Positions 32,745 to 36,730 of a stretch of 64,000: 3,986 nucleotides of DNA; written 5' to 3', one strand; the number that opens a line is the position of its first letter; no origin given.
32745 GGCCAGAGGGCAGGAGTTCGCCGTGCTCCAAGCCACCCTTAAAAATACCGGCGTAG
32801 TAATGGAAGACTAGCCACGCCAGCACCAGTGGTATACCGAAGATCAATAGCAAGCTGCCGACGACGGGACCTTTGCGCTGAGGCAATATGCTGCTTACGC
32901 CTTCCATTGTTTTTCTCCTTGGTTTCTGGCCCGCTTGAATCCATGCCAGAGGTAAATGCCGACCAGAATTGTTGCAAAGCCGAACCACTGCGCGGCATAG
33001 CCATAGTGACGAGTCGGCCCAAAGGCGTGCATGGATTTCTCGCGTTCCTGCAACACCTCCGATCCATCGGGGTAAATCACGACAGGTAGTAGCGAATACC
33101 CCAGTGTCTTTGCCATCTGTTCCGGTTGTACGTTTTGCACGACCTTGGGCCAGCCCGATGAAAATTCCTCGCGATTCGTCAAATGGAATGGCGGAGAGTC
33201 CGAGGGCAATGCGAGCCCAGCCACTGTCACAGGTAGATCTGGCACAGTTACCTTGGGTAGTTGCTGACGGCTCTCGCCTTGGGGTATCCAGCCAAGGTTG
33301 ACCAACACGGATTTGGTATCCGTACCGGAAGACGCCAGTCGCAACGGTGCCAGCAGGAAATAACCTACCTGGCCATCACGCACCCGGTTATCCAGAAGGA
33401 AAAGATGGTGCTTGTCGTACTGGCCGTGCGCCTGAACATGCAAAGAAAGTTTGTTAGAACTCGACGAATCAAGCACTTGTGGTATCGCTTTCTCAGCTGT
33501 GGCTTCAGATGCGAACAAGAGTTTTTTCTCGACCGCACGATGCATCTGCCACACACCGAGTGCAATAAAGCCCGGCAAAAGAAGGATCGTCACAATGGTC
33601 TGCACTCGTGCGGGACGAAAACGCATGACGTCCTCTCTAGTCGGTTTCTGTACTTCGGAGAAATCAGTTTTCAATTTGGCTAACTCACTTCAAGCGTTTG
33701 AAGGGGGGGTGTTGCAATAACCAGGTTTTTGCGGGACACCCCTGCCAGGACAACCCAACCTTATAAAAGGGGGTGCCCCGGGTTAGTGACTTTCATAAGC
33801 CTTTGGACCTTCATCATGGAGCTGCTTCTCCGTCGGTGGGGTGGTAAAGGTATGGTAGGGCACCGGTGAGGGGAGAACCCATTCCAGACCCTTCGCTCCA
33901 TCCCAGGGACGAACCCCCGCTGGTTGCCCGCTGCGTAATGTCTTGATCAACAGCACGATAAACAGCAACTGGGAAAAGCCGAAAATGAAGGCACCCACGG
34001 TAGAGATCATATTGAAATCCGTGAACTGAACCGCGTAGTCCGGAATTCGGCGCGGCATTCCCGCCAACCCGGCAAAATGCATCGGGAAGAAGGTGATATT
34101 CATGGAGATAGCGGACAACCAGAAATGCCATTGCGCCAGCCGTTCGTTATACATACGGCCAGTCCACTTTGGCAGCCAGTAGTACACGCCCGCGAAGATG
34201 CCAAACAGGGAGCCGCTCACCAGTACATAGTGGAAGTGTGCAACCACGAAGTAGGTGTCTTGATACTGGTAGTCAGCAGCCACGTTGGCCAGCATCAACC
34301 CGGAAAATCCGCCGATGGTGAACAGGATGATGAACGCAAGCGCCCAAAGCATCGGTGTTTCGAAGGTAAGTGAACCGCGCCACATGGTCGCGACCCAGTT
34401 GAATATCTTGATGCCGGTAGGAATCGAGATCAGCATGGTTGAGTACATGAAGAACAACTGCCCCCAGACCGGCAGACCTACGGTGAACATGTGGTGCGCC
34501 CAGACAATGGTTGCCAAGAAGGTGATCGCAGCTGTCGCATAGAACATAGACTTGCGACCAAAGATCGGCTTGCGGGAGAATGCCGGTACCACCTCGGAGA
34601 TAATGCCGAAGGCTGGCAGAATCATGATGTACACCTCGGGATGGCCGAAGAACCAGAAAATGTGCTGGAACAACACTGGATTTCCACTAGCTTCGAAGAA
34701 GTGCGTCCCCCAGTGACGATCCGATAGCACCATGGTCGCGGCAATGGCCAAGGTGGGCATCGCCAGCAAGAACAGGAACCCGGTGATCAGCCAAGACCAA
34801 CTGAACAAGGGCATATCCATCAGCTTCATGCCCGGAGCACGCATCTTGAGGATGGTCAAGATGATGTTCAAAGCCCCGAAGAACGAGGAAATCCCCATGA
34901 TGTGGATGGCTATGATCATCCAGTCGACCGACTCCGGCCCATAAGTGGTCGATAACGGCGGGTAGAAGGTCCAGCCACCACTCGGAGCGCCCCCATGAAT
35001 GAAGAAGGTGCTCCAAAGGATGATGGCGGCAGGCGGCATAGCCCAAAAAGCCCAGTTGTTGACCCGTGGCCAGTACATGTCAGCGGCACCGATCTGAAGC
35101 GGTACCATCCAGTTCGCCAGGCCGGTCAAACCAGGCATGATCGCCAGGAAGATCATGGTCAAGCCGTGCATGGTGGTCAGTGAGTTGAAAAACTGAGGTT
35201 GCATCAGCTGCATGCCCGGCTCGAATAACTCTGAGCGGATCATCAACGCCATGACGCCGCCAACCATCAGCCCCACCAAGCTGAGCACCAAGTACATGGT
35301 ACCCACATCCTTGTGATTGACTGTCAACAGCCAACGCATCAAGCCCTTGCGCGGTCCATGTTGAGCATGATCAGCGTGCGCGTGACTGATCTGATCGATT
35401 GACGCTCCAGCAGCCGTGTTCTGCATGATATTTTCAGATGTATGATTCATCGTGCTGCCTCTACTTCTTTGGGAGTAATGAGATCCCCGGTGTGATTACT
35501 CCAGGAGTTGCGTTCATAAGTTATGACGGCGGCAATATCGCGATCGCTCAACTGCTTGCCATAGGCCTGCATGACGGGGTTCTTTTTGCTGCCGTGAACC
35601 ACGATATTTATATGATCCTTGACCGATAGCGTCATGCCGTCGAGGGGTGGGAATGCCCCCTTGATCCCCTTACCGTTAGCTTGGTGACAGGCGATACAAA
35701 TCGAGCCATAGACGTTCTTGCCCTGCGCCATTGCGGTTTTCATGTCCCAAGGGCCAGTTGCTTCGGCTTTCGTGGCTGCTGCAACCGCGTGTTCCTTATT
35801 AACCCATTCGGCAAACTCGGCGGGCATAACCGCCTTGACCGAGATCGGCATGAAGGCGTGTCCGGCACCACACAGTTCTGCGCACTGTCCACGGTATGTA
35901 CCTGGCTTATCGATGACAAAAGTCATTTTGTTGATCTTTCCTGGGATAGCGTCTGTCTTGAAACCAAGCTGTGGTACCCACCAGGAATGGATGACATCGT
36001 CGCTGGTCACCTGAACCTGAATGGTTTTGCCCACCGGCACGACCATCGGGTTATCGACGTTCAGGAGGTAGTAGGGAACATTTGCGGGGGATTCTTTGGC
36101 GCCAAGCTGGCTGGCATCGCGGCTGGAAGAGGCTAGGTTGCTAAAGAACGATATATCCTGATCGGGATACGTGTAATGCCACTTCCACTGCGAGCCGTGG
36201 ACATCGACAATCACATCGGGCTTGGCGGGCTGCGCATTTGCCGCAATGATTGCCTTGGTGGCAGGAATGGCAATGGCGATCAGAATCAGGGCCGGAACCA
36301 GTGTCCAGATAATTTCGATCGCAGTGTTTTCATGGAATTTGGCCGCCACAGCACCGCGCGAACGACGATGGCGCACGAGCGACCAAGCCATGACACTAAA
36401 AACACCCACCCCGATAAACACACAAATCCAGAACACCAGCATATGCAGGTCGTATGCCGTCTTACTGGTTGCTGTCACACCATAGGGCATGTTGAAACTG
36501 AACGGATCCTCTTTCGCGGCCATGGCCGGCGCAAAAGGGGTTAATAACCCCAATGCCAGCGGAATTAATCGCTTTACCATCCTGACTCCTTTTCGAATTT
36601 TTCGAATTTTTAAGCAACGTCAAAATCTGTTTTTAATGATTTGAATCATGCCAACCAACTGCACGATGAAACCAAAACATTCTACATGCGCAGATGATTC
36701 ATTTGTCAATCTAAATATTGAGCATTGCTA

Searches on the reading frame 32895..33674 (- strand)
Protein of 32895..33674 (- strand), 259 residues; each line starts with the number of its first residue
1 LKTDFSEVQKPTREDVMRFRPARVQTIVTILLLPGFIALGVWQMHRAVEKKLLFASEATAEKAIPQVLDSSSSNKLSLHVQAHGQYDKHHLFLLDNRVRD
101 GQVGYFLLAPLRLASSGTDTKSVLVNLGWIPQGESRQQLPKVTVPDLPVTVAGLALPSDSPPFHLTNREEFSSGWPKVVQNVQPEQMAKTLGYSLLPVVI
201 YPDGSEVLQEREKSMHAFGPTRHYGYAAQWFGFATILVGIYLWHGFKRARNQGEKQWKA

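Call 59: search_protein_families(library=pfam, proteins=[window:32895-33674:-], max_evalue=0.00001)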
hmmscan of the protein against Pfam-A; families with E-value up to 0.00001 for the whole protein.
window:32895-33674:- (259 aa): 1 family
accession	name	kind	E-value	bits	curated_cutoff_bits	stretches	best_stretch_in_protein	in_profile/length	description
PF02104.20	SURF1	-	1.1e-36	127.5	23.4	1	32-234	3-204/205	SURF1 family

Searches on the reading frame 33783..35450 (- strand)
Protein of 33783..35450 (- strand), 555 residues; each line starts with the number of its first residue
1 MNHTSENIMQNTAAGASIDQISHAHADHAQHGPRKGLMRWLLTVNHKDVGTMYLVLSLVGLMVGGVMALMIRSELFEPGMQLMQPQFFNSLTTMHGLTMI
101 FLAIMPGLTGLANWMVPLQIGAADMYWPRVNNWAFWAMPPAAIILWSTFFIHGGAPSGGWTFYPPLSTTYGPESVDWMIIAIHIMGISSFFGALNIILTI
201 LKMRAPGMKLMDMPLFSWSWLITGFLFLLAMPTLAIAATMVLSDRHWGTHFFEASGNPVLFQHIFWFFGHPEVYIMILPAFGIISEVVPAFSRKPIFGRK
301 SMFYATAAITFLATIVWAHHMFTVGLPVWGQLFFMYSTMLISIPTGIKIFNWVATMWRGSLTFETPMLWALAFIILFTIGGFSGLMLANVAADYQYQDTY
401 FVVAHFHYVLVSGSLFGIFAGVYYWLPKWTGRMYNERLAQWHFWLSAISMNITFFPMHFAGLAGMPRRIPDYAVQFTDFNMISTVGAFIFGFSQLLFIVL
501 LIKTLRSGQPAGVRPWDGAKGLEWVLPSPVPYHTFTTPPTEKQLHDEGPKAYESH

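Call 16: search_protein_families(library=pfam, proteins=[window:33783-35450:-], max_evalue=0.001)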
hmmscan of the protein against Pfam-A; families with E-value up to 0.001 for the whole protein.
window:33783-35450:- (555 aa): 1 family
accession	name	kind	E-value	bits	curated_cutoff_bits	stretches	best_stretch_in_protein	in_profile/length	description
PF00115.25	COX1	-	5e-163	543.5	34.8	1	49-489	2-436/436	Cytochrome C and Quinol oxidase polypeptide I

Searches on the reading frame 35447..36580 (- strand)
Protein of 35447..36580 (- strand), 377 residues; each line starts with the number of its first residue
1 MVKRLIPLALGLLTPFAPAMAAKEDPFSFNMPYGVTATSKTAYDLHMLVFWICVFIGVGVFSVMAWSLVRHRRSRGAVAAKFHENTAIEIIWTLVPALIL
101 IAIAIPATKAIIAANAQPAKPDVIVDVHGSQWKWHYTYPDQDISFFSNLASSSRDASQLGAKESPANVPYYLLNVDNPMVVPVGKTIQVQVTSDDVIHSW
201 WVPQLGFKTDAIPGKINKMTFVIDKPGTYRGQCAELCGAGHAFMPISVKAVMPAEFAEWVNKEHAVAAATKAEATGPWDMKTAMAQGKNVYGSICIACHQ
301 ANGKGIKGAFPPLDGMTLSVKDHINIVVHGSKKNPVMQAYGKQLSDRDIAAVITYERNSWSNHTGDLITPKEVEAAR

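Call 58: search_protein_families(library=pfam, proteins=[window:35447-36580:-], max_evalue=0.00001)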
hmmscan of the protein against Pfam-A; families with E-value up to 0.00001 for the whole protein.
window:35447-36580:- (377 aa): 4 families
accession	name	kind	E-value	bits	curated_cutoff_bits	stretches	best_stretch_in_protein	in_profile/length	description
PF00116.26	COX2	-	1.1e-36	125.8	22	1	125-251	3-120/120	Cytochrome C oxidase subunit II, periplasmic domain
PF02790.20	COX2_TM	-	8.6e-15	55.1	22.8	1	28-107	5-85/88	Cytochrome C oxidase subunit II, transmembrane domain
PF13442.11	Cytochrome_CBB3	-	2.5e-11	44.2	27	1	283-355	2-67/68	Cytochrome C oxidase, cbb3-type, subunit III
PF00034.26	Cytochrom_C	-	5.1e-08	34.6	21.3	1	285-355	2-85/90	Cytochrome c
